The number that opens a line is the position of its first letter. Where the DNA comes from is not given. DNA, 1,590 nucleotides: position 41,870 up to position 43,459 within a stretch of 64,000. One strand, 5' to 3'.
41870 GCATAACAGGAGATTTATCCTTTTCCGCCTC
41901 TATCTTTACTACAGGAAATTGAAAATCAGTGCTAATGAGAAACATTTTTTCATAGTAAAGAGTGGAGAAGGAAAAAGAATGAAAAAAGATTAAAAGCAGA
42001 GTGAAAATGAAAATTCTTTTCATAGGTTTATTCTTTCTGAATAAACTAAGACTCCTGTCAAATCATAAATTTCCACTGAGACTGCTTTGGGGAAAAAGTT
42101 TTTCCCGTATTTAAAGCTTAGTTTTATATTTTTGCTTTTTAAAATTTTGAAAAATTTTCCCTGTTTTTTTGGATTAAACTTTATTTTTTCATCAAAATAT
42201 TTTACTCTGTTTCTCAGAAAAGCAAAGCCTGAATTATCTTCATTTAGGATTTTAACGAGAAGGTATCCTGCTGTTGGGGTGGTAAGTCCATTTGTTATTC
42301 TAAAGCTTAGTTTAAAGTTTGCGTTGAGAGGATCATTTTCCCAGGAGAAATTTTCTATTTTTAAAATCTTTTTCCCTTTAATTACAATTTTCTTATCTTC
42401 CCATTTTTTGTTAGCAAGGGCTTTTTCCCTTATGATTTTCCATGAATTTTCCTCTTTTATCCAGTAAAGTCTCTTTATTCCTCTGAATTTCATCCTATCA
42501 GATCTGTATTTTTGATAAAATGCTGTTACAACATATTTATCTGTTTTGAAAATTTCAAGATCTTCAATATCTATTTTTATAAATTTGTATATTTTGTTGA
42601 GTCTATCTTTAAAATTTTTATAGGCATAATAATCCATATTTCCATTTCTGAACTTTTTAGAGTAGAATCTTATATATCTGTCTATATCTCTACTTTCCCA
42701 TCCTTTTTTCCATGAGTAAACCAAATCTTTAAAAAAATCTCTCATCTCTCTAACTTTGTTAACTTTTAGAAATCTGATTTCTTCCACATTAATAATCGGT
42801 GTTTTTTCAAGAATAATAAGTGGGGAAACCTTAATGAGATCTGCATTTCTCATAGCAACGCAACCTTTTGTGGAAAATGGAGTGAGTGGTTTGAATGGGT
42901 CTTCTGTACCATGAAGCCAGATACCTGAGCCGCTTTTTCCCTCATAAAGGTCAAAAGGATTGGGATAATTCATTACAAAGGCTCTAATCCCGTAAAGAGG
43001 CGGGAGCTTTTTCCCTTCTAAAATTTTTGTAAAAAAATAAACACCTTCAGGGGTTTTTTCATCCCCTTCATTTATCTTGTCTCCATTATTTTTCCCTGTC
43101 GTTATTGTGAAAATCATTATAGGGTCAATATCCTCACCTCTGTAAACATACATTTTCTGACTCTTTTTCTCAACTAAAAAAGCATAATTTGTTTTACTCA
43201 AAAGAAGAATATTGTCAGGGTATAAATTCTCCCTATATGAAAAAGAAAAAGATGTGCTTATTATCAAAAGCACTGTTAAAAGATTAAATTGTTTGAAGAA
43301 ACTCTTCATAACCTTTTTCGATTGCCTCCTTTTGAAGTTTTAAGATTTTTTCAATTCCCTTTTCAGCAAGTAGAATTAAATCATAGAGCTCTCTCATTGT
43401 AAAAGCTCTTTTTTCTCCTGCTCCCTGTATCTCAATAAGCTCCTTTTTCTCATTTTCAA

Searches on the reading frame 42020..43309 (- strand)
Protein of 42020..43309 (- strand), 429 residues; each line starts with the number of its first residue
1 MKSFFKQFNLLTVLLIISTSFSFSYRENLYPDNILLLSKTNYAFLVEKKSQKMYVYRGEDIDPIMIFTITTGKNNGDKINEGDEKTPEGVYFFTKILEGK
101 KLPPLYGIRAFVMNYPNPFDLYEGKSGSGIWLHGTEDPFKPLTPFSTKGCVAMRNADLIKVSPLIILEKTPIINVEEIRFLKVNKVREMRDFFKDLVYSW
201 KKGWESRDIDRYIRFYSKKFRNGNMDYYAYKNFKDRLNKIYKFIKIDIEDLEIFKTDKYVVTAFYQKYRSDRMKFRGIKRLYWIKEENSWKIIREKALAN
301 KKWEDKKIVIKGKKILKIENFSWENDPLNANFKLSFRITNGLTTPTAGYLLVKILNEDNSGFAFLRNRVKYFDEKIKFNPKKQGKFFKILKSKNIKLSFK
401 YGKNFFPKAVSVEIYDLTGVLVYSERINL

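Call 45: find_encoding_contigs(protein=window:42020-43309:-, flank=10000, max_places=1)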
Protein window:42020-43309:- (429 aa): 3 contigs read that carry it; 1 place shown.
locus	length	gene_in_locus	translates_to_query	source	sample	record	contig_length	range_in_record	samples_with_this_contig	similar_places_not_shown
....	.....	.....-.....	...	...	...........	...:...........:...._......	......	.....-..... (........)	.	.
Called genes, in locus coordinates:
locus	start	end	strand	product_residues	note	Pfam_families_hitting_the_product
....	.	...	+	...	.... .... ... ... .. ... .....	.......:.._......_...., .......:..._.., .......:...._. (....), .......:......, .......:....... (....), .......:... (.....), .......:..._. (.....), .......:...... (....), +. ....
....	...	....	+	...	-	-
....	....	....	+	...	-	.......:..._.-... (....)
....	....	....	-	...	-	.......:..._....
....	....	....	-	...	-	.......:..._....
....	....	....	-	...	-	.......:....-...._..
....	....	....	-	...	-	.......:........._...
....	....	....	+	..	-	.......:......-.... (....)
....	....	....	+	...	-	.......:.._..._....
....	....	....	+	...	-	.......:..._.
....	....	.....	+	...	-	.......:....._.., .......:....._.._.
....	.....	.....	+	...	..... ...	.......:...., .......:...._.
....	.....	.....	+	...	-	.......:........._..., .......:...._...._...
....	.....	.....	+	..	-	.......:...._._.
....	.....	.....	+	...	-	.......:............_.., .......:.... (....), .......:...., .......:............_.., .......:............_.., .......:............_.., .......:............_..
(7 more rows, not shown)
